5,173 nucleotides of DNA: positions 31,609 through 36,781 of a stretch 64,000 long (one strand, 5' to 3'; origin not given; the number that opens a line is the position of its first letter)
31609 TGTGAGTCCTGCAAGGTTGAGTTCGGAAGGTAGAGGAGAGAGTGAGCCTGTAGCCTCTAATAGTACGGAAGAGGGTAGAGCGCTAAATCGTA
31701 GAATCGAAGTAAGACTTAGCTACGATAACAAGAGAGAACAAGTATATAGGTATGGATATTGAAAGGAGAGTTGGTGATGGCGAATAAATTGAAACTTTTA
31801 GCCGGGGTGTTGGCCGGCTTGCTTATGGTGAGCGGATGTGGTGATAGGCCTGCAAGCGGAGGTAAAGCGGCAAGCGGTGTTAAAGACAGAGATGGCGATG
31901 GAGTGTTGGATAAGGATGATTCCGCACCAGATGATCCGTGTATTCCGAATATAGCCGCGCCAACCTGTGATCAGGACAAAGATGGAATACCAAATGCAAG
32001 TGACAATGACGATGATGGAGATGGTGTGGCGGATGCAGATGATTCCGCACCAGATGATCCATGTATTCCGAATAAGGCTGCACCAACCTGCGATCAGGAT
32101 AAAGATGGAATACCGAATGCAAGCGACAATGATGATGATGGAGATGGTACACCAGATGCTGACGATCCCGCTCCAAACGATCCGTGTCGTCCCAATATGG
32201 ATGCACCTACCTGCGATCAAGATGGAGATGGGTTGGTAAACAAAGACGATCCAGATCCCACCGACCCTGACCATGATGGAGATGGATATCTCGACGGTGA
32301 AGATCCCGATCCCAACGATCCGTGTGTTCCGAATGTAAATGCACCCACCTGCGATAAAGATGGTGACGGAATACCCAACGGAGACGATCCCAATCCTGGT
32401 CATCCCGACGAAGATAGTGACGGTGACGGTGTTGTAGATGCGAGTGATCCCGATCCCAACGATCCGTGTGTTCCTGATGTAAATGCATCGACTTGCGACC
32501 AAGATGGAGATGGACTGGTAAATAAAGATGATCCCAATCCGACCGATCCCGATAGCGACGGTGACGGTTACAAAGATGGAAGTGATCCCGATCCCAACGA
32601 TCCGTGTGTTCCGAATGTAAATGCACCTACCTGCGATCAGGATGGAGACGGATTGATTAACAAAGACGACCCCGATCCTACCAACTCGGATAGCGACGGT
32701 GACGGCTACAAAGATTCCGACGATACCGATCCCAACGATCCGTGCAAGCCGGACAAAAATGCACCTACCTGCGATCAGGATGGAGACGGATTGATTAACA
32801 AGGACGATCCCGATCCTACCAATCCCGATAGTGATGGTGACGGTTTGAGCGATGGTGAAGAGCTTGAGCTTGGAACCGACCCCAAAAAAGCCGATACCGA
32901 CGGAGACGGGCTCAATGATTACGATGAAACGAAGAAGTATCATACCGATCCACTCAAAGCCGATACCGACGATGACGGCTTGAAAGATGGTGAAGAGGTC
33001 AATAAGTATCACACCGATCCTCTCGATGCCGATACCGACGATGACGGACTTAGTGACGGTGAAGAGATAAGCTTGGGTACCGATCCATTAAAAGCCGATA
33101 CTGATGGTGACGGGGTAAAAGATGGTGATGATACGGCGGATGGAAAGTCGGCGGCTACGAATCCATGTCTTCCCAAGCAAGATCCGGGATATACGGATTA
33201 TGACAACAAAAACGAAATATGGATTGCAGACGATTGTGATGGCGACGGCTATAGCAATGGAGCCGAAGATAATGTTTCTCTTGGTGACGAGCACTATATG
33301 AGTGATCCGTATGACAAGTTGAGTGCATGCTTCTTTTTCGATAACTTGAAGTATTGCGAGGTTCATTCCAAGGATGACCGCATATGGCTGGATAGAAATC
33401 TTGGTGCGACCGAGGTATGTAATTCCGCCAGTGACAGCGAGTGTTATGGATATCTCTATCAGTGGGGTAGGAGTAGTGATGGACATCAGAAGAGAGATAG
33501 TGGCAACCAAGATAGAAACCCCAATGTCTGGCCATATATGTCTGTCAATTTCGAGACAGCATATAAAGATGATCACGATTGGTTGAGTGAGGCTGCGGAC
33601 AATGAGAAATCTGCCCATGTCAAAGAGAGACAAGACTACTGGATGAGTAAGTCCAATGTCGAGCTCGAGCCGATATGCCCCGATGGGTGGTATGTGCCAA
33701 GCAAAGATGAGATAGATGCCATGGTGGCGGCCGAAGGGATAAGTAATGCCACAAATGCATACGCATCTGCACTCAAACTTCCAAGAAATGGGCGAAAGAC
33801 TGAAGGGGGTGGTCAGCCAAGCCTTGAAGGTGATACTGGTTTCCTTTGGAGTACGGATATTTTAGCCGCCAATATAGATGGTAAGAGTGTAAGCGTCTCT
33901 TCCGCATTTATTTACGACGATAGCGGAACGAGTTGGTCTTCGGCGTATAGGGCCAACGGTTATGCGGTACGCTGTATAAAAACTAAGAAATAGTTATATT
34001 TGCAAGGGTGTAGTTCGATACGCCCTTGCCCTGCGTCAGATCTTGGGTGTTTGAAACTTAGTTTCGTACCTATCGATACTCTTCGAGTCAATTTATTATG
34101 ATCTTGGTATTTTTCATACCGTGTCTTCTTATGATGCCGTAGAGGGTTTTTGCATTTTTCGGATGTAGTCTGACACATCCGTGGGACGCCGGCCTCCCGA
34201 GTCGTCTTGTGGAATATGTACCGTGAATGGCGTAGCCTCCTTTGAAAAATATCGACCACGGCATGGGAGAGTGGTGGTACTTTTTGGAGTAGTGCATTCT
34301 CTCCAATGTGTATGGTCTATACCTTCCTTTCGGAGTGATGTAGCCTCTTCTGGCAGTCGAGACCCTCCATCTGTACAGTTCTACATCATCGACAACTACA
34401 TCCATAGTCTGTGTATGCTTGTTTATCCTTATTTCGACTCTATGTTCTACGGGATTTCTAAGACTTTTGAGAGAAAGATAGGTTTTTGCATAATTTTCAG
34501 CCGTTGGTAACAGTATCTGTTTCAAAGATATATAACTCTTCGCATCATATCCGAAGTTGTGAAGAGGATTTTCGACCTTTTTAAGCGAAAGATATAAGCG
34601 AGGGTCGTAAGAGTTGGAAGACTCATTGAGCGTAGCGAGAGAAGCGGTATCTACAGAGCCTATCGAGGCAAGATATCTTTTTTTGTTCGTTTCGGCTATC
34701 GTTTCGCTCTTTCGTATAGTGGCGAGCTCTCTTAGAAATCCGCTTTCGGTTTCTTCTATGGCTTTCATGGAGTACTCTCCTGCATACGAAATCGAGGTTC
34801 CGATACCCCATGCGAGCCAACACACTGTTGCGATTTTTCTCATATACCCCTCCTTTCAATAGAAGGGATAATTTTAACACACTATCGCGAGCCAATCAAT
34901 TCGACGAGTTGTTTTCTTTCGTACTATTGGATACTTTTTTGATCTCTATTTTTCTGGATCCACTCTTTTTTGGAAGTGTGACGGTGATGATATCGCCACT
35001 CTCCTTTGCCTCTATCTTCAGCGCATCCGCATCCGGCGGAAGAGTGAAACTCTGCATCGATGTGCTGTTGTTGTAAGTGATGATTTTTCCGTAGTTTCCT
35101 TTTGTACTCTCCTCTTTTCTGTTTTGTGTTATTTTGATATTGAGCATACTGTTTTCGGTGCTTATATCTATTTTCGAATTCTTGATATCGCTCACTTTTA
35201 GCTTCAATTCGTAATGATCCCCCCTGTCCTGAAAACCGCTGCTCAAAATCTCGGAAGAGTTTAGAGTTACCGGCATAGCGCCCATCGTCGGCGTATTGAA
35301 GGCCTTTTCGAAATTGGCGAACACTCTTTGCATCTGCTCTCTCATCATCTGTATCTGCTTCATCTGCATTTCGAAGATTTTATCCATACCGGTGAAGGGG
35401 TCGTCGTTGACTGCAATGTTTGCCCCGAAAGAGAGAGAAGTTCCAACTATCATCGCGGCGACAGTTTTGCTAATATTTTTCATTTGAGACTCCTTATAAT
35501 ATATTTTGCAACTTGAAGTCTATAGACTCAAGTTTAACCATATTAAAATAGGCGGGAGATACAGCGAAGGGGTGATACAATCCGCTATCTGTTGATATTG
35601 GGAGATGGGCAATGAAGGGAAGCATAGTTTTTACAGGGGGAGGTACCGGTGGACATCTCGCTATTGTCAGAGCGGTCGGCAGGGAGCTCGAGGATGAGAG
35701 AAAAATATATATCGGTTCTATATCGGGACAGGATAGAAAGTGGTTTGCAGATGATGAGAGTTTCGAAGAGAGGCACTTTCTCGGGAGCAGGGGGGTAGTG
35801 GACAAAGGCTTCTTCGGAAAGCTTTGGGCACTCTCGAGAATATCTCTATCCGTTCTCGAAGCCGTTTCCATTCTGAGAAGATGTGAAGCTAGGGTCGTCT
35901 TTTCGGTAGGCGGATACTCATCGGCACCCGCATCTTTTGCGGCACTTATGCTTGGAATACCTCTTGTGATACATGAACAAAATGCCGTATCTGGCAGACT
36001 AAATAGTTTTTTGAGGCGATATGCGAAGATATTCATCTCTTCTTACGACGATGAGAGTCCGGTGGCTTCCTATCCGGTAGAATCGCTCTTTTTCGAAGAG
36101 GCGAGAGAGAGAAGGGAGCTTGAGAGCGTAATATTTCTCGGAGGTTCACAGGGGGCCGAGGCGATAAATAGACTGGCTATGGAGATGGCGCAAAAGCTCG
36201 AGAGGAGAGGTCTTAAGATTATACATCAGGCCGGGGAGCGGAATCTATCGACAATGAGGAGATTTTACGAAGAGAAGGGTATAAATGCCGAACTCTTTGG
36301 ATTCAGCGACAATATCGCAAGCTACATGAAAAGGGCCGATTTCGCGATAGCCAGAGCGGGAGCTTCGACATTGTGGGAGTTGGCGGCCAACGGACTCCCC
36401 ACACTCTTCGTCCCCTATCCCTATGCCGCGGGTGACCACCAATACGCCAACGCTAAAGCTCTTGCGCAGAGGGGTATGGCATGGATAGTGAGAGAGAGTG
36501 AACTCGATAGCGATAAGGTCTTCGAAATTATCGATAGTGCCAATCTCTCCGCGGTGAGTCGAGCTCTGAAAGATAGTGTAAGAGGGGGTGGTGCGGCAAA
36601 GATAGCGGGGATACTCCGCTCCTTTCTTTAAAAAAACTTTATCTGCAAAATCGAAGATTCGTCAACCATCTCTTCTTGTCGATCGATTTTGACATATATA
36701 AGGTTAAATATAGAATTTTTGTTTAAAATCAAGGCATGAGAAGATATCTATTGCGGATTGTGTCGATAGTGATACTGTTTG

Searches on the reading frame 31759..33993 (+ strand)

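Call 18: search_protein_families(library=ncbifam, proteins=[window:31759-33993:+], max_evalue=0.001)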
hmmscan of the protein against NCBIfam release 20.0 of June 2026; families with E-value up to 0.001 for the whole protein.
window:31759-33993:+ (744 aa): 2 families
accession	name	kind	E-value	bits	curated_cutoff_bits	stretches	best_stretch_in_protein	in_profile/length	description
NF033765.2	gliding_CglD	equivalog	1.8e-11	42.6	400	2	340-413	160-240/1124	adventurous gliding motility lipoprotein CglD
TIGR02145.1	Fib_succ_major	domain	6.6e-06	26.9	41.65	1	538-740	16-174/176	FISUMP domain-containing protein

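Call 53: search_protein_families(library=pfam, proteins=[window:31759-33993:+], max_evalue=0.0001)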
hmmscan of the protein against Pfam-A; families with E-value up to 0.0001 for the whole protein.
window:31759-33993:+ (744 aa): 1 family
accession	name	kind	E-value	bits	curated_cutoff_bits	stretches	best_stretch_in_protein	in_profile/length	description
PF18884.5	TSP3_bac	-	5e-24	84.2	25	4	357-378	1-22/22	Bacterial TSP3 repeat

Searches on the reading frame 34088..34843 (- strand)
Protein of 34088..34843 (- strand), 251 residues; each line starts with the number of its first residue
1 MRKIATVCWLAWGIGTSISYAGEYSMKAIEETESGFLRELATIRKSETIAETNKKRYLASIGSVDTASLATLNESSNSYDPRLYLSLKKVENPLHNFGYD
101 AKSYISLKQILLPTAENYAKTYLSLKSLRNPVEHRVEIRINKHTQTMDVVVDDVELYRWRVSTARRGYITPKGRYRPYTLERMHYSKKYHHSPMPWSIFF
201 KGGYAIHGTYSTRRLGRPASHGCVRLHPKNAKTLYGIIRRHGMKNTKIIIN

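Call 18: search_protein_families(library=ncbifam, proteins=[window:34088-34843:-], max_evalue=0.001)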
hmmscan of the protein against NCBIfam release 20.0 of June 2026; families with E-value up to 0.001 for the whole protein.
window:34088-34843:- (251 aa): 5 families
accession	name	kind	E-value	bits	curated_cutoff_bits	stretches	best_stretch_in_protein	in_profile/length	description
NF004786.0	PRK06132.1-3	equivalog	5.6e-14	51.7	329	1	136-240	29-132/418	hypothetical protein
NF004785.0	PRK06132.1-2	subfamily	3.8e-12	46.1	169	1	135-240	62-165/353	hypothetical protein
NF004787.0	PRK06132.1-4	equivalog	2.4e-07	29.9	409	1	160-250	82-167/347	hypothetical protein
NF009120.0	PRK12472.1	subfamily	2e-06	26.9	369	1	145-237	63-153/508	hypothetical protein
NF040925.1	LD_carbox_ElsL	exception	0.00093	19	270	0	205-240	117-152/164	cell wall-recycling L,D-carboxypeptidase ElsL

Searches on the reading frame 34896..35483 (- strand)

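Call 18: search_protein_families(library=ncbifam, proteins=[window:34896-35483:-], max_evalue=0.001)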
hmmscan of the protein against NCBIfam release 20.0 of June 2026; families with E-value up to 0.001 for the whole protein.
window:34896-35483:- (195 aa): 1 family
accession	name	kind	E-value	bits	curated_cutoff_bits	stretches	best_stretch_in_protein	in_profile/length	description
NF042420.1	Hsp18_Clos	equivalog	8.4e-05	22.7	195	1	50-178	16-139/147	heat shock protein Hsp18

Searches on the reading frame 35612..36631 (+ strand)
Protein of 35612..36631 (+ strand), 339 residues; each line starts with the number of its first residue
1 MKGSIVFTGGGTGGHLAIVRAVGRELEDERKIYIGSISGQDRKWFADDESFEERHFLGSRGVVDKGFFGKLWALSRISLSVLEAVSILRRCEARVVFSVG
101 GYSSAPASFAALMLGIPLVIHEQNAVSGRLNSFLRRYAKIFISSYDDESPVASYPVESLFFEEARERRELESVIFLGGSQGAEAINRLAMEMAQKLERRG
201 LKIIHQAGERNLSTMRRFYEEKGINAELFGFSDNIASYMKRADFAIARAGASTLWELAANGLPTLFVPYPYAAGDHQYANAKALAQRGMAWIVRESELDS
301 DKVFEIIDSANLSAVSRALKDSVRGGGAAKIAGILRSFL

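Call 18: search_protein_families(library=ncbifam, proteins=[window:35612-36631:+], max_evalue=0.001)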
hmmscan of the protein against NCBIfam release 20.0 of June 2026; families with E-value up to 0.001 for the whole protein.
window:35612-36631:+ (339 aa): 6 families
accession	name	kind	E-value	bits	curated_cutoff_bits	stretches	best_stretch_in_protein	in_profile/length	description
TIGR01133.1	murG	equivalog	7.9e-75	252.1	250.25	1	4-322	7-336/353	undecaprenyldiphospho-muramoylpentapeptide beta-N-acetylglucosaminyltransferase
NF009102.0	PRK12446.1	equivalog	1e-21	77.3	339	2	4-146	3-145/352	undecaprenyldiphospho-muramoylpentapeptide beta-N-acetylglucosaminyltransferase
TIGR03590.1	PseG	equivalog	1.7e-10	40.9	153.55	1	163-269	164-269/280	UDP-2,4-diacetamido-2,4,6-trideoxy-beta-L-altropyranose hydrolase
NF041548.1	PssE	equivalog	9e-08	32.2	120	1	223-297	40-114/146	PssE/Cps14G family polysaccharide biosynthesis glycosyltransferase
NF010135.0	PRK13609.1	equivalog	4.9e-07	29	500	1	213-329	245-359/388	diglucosyl diacylglycerol synthase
TIGR00661.1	MJ1255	subfamily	0.00068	19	195.9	0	223-312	228-314/321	MJ1255/VC2487 family glycosyltransferase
